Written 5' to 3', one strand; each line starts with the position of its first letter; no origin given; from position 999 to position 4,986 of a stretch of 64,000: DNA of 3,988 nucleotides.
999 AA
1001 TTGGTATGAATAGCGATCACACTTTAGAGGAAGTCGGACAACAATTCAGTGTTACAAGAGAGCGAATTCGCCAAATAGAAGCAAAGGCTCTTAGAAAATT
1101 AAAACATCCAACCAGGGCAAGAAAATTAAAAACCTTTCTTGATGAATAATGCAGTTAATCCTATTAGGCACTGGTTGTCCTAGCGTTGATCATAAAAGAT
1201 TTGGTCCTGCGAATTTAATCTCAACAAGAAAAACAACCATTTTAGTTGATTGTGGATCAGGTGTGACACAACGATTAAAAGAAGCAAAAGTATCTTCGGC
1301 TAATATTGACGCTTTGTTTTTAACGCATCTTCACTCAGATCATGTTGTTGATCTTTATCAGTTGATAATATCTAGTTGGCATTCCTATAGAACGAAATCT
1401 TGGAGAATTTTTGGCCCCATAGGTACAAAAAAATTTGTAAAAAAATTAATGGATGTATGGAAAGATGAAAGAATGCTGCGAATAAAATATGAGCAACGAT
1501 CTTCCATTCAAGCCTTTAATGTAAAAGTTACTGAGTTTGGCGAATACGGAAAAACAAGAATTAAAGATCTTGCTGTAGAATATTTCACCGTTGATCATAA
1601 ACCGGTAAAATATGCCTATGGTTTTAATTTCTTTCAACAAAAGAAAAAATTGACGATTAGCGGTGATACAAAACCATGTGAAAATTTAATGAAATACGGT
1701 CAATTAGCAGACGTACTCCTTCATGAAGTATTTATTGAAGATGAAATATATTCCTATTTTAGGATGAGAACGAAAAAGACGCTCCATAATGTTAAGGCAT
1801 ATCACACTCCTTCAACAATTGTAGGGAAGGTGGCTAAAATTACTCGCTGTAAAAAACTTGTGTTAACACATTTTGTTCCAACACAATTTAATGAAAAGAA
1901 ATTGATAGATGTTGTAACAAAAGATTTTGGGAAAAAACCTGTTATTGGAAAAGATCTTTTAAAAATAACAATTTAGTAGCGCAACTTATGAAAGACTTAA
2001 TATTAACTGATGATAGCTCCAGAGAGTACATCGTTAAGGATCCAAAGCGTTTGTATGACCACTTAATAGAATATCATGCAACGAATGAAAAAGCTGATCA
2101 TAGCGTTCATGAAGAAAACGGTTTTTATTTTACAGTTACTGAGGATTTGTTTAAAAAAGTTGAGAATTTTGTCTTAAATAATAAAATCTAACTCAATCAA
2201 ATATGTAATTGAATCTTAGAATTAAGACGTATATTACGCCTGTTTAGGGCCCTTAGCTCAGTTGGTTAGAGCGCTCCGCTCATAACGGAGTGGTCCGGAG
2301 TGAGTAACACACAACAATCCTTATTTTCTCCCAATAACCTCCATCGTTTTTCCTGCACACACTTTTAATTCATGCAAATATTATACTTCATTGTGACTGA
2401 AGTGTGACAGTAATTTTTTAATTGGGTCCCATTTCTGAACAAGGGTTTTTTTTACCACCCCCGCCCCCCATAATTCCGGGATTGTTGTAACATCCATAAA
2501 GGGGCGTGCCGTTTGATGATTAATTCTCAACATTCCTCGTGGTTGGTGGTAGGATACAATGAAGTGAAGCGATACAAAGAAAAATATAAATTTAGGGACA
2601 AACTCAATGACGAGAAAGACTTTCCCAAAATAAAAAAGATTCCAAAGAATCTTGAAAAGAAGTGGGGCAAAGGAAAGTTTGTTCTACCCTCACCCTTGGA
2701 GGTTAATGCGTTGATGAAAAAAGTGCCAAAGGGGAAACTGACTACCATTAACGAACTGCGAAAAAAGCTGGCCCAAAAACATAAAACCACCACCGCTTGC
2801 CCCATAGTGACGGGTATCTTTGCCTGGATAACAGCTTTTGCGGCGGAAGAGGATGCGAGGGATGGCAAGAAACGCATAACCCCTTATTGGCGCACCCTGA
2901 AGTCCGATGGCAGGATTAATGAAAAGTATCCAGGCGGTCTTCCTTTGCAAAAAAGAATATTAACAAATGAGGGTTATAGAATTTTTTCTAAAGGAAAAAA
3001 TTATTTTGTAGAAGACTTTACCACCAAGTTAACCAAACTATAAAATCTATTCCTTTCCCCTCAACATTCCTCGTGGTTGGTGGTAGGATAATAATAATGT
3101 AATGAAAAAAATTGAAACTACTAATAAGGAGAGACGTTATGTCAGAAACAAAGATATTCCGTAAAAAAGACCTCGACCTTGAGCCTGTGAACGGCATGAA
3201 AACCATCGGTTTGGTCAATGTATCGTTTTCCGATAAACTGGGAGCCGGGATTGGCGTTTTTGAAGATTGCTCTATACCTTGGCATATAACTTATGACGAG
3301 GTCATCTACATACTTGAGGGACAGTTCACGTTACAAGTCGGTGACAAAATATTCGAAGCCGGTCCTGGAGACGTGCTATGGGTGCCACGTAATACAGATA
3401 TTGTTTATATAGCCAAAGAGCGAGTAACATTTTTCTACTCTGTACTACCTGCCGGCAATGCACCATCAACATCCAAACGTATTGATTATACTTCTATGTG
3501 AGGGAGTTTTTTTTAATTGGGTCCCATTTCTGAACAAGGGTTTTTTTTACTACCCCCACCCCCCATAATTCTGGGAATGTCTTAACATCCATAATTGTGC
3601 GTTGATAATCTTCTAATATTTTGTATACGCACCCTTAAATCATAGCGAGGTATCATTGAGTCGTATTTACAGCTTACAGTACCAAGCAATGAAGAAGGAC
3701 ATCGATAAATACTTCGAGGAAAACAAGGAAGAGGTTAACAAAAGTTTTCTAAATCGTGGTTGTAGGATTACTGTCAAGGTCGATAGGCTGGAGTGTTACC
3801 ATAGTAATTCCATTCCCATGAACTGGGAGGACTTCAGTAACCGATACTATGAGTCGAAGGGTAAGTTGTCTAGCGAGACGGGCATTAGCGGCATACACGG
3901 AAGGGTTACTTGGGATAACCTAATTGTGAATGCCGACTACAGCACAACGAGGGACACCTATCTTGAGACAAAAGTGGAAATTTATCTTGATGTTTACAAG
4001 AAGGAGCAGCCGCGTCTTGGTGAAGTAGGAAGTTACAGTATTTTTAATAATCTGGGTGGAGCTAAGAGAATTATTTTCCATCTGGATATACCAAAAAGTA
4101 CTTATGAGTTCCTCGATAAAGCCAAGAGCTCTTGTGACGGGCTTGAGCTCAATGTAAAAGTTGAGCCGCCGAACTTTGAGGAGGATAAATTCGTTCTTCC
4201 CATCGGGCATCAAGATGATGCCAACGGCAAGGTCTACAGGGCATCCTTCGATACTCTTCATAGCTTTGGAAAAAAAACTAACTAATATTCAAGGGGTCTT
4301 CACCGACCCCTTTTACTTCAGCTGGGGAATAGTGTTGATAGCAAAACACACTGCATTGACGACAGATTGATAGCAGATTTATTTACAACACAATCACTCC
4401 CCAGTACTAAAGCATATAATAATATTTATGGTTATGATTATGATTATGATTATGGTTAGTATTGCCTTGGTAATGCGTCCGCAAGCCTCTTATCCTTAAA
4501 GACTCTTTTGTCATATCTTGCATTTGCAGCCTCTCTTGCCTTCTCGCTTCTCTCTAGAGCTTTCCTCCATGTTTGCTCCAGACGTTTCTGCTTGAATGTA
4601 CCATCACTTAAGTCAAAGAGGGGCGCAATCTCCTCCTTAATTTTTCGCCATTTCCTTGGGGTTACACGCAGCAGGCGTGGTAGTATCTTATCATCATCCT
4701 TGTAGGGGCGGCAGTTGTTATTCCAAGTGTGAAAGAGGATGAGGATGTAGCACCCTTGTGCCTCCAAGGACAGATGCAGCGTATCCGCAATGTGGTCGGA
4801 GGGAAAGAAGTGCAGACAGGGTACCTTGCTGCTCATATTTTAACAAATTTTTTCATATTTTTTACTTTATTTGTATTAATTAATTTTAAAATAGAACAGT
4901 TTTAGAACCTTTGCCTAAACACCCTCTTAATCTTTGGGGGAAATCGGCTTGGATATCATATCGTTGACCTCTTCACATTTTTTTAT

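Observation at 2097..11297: Integrase island that rebuilds a tRNA(CAU) from the 5' side, with a 202-bp att repeat carrying the tRNA promoter and 5' two-thirds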

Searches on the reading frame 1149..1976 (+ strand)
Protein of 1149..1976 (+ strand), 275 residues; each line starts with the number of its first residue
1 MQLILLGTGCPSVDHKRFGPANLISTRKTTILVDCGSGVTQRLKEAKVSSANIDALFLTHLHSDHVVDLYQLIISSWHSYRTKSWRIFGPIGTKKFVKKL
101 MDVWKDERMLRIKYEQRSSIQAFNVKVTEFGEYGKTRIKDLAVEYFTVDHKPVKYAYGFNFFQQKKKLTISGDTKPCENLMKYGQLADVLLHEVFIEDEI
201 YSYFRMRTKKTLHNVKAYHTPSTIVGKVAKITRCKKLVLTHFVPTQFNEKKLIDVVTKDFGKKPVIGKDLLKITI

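Call 8: search_protein_families(library=pfam, proteins=[window:1149-1976:+], max_evalue=0.01)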
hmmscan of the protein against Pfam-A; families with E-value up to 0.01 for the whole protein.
window:1149-1976:+ (275 aa): 4 families
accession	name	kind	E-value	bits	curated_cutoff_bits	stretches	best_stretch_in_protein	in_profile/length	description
PF12706.13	Lactamase_B_2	-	5.5e-15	55.9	27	1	29-242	1-200/200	Beta-lactamase superfamily domain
PF00753.33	Lactamase_B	-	1.2e-10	42.1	22.7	1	20-72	7-63/196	Metallo-beta-lactamase superfamily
PF23023.1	Anti-Pycsar_Apyc1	-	1.8e-06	28.1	50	1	2-73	4-74/250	Anti-Pycsar protein Apyc1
PF23813.1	AdfA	-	0.00043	20.1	27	1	104-181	136-208/211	Anti-DarT factor A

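Call 27: find_related_loci(query=window:1149-1976:+, collection=metagenome_contigs, flank=10000)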
Query window:1149-1976:+ (275 aa) in metagenome_contigs; peptide patterns used: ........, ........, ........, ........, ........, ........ (x = any residue, [..] = any of these).
305 stretches matched a pattern; 149 encode a relative of the query (tblastn E <= 1e-3); the best 80 are kept; 80 distinct loci.
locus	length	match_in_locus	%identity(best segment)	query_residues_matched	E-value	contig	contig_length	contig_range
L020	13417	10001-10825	100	1-275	0e+0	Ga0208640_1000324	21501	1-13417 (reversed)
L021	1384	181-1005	93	1-275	0e+0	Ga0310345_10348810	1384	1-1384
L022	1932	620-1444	92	1-275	0e+0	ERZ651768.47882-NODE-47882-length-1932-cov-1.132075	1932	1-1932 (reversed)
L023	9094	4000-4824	93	1-275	4e-175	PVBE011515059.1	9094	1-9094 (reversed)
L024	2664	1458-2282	92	1-275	0e+0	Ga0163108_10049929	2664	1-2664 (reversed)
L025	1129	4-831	91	5-275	0e+0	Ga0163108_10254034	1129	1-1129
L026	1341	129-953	87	1-275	0e+0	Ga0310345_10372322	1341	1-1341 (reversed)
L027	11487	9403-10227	84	1-275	1e-161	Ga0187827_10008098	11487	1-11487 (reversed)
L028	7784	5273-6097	84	1-275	9e-162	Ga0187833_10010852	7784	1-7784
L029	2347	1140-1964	81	1-275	2e-166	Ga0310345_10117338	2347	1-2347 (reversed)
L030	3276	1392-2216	79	1-275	9e-160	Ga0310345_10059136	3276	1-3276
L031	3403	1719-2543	80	1-275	8e-159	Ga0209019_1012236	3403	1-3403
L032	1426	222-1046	80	1-275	1e-166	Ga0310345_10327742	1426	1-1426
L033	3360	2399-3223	80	1-275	2e-158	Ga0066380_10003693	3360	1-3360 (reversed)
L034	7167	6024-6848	80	1-275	3e-152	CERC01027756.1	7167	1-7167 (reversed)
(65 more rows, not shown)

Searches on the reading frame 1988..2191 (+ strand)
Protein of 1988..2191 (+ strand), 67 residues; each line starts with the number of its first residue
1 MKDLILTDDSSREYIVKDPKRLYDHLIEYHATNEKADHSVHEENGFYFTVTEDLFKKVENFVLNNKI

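Call 7: search_protein_families(library=pfam, proteins=[window:1988-2191:+], max_evalue=0.01)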
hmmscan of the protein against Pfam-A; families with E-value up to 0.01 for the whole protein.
window:1988-2191:+ (67 aa): 0 families

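Call 10: find_encoding_contigs(protein=window:1988-2191:+, flank=10000, max_places=10)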
Protein window:1988-2191:+ (67 aa): 20 contigs read that carry it; 9 places shown.
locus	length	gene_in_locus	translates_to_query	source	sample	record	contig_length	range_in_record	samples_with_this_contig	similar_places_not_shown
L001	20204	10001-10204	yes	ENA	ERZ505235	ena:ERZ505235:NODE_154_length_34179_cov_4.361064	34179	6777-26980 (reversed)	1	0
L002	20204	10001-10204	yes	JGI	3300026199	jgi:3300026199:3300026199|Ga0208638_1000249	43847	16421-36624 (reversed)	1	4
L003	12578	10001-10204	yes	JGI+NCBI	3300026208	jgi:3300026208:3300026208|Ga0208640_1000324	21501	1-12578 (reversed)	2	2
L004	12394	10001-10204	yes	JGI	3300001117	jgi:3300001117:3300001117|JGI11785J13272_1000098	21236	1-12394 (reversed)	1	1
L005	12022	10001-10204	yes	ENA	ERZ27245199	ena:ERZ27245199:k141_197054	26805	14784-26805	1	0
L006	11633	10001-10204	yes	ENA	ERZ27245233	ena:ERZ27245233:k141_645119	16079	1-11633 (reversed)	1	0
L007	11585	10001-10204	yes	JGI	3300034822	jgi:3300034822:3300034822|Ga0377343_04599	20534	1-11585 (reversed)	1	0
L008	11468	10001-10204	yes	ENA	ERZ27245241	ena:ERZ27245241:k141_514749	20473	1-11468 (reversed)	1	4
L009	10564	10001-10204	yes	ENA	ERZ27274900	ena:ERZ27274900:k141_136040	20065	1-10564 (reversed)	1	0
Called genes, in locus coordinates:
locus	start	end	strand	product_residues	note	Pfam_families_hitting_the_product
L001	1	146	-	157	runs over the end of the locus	PF03449:GreA_GreB_N, PF01272:GreA_GreB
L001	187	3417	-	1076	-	PF25596:CPSase_L_D1, PF02786:CPSase_L_D2, PF02787:CPSase_L_D3, PF25596:CPSase_L_D1, PF02222:ATP-grasp, PF02655:ATP-grasp_3 (weak), PF02786:CPSase_L_D2, PF02142:MGS, +3 more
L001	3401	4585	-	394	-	PF00988:CPSase_sm_chain, PF00117:GATase, PF07722:Peptidase_C26 (weak)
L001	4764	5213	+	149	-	PF09424:YqeY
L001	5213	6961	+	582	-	PF01807:Zn_ribbon_DnaG, PF08275:DNAG_N, PF01751:Toprim, PF13155:Toprim_2, PF13662:Toprim_4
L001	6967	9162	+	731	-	PF00140:Sigma70_r1_2, PF04546:Sigma70_ner, PF04542:Sigma70_r2, PF04539:Sigma70_r3, PF04545:Sigma70_r4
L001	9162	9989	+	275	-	PF23023:Anti-Pycsar_Apyc1, PF00753:Lactamase_B, PF12706:Lactamase_B_2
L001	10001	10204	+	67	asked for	-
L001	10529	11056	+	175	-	-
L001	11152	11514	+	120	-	PF06249:EutQ, PF05899:Cupin_3 (weak), PF07883:Cupin_2, PF02311:AraC_binding (weak)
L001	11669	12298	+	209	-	-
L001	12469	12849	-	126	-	PF07120:DUF1376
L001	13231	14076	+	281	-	PF00106:adh_short, PF08659:KR (weak), PF13561:adh_short_C2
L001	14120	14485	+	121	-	PF10861:DUF2784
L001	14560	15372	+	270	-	PF00561:Abhydrolase_1 (faint), PF12146:Hydrolase_4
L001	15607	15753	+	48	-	-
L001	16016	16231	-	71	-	-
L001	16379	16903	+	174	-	PF02834:LigT_PEase, PF13563:2_5_RNA_ligase2 (weak)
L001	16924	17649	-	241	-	PF00149:Metallophos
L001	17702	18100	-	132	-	-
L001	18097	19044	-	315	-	PF24624:Int_N (weak), PF00589:Phage_integrase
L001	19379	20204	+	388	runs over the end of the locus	PF07690:MFS_1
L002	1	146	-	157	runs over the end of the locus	PF03449:GreA_GreB_N, PF01272:GreA_GreB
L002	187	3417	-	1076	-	PF25596:CPSase_L_D1, PF02786:CPSase_L_D2, PF02787:CPSase_L_D3, PF25596:CPSase_L_D1, PF02222:ATP-grasp, PF02655:ATP-grasp_3 (weak), PF02786:CPSase_L_D2, PF02142:MGS, +3 more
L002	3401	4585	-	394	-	PF00988:CPSase_sm_chain, PF00117:GATase, PF07722:Peptidase_C26 (weak)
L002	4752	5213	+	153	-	PF09424:YqeY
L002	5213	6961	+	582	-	PF01807:Zn_ribbon_DnaG, PF08275:DNAG_N, PF01751:Toprim, PF13155:Toprim_2, PF13662:Toprim_4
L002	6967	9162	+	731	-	PF00140:Sigma70_r1_2, PF04546:Sigma70_ner, PF04542:Sigma70_r2, PF04539:Sigma70_r3, PF04545:Sigma70_r4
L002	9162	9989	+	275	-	PF23023:Anti-Pycsar_Apyc1, PF00753:Lactamase_B, PF12706:Lactamase_B_2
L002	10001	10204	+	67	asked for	-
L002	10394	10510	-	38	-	-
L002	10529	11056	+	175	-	-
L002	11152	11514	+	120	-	PF06249:EutQ, PF05899:Cupin_3 (weak), PF07883:Cupin_2, PF02311:AraC_binding (weak)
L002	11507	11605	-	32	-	-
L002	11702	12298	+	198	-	-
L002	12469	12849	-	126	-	PF07120:DUF1376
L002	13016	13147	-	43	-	-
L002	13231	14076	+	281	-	PF00106:adh_short, PF08659:KR (weak), PF13561:adh_short_C2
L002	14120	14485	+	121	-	PF10861:DUF2784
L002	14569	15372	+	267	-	PF00561:Abhydrolase_1 (faint), PF12146:Hydrolase_4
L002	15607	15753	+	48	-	-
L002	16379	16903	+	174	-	PF02834:LigT_PEase, PF13563:2_5_RNA_ligase2 (weak)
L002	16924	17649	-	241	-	PF00149:Metallophos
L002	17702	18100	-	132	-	-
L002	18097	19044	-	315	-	PF24624:Int_N (weak), PF00589:Phage_integrase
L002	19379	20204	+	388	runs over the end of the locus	PF07690:MFS_1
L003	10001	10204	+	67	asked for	-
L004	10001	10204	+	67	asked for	-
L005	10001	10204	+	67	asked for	-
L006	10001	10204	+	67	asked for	-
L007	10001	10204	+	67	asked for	-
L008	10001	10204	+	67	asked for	-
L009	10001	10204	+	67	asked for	-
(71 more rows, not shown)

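Call 58: list_cluster_members(proteins=[P0121, L010:9597-9800:+, window:1988-2191:+])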
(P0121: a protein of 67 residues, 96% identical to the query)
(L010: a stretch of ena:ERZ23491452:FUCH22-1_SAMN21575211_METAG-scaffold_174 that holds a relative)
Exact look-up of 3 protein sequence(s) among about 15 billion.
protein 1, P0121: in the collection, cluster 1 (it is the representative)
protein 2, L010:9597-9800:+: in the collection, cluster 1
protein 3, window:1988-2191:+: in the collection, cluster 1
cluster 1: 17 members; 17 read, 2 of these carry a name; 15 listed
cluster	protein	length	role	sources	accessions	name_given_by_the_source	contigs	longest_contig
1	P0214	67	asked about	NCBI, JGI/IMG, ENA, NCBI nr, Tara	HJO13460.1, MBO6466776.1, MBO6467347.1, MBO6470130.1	MAG: hypothetical protein HVK41_03820 [Pelagibacteraceae bacterium] | hypothetical protein | hypothetical protein [Pelagibacteraceae bacterium]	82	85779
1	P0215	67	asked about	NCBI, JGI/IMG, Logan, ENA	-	hypothetical protein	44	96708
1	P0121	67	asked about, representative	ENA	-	-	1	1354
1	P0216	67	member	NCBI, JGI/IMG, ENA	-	-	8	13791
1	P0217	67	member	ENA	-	-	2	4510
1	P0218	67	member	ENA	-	-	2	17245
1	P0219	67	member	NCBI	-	-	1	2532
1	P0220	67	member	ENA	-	-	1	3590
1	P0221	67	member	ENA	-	-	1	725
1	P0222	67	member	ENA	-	-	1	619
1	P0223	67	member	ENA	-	-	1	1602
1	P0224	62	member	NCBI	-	-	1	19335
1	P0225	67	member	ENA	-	-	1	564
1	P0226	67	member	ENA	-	-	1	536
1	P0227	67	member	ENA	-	-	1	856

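Call 68: search_protein_families(library=ncbifam, proteins=[window:1988-2191:+], max_evalue=0.001)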
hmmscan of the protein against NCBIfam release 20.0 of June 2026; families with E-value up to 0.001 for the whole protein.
window:1988-2191:+ (67 aa): 0 families

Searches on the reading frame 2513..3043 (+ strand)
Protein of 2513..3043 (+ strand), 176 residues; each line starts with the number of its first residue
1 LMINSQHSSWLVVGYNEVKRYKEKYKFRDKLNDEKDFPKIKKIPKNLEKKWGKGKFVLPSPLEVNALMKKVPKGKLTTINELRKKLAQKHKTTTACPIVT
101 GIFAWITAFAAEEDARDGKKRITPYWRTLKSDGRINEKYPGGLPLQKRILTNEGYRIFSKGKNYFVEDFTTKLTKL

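Call 7: search_protein_families(library=pfam, proteins=[window:2513-3043:+], max_evalue=0.01)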
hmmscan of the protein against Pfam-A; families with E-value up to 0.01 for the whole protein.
window:2513-3043:+ (176 aa): 1 family
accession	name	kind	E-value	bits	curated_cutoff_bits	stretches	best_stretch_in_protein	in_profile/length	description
PF01035.26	DNA_binding_1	-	0.00013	22.2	27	1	63-154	5-80/81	6-O-methylguanine DNA methyltransferase, DNA binding domain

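Call 55: search_protein_families(library=phrogs, proteins=[window:2516-3043:+], max_evalue=0.01)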
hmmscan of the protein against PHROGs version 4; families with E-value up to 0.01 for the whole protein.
window:2516-3043:+ (175 aa): 0 families

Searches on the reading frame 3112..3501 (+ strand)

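Call 7: search_protein_families(library=pfam, proteins=[window:3112-3501:+], max_evalue=0.01)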
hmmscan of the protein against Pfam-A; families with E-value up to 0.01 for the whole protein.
window:3112-3501:+ (129 aa): 5 families
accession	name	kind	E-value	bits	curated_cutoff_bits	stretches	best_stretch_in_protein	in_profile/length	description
PF06249.18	EutQ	-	2e-16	60.6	21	1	19-114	52-148/152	Ethanolamine utilisation protein EutQ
PF07883.17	Cupin_2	-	5.2e-08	32.9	27.2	1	54-95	10-52/70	Cupin domain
PF05899.18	Cupin_3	-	3.8e-06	26.9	23.5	1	51-96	15-61/74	EutQ-like cupin domain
PF02311.25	AraC_binding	-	1.2e-05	25.4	21.1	1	63-111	25-73/135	AraC-like ligand binding domain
PF00190.28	Cupin_1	-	0.002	18.2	22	1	56-103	49-103/151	Cupin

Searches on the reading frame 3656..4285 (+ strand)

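Call 7: search_protein_families(library=pfam, proteins=[window:3656-4285:+], max_evalue=0.01)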
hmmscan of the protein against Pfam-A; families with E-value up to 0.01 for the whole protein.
window:3656-4285:+ (209 aa): 1 family
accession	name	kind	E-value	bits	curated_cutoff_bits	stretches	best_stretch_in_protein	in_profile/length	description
PF25180.1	Gp54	-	0.0068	16.6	27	0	20-51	9-40/65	Phage antiviral trigger protein Gp54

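Call 55: search_protein_families(library=phrogs, proteins=[window:3656-4285:+], max_evalue=0.01)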
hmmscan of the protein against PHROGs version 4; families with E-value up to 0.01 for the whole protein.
window:3656-4285:+ (209 aa): 0 families

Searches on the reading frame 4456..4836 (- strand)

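Call 7: search_protein_families(library=pfam, proteins=[window:4456-4836:-], max_evalue=0.01)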
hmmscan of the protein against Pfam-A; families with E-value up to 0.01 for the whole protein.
window:4456-4836:- (126 aa): 1 family
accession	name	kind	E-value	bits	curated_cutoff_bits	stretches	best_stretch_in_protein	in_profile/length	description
PF07120.17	DUF1376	-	1.1e-10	42.2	30.1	1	13-88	8-83/86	Protein of unknown function (DUF1376)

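Call 55: search_protein_families(library=phrogs, proteins=[window:4456-4836:-], max_evalue=0.01)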
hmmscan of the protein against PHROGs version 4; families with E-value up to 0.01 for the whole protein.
window:4456-4836:- (126 aa): 8 families
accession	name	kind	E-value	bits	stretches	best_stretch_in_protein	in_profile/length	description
phrog_9327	-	DNA, RNA and nucleotide metabolism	1.8e-15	58.3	1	5-113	4-114/276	primosomal protein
phrog_3992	-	DNA, RNA and nucleotide metabolism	4.2e-10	40.7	1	1-114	1-115/345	primosomal protein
phrog_6451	-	DNA, RNA and nucleotide metabolism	1.2e-09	39.4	1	12-116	8-111/272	primosomal protein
phrog_21472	-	unknown function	6.2e-09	36.9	1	9-107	8-104/299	-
phrog_12767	-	unknown function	6.8e-09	36.6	1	13-107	9-103/324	-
phrog_4118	-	DNA, RNA and nucleotide metabolism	9.5e-05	23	1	13-118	9-114/315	primosomal protein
phrog_24353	-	unknown function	0.00097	19.6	1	13-111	15-117/294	-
phrog_34432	-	unknown function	0.001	20.1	1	13-115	14-118/220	-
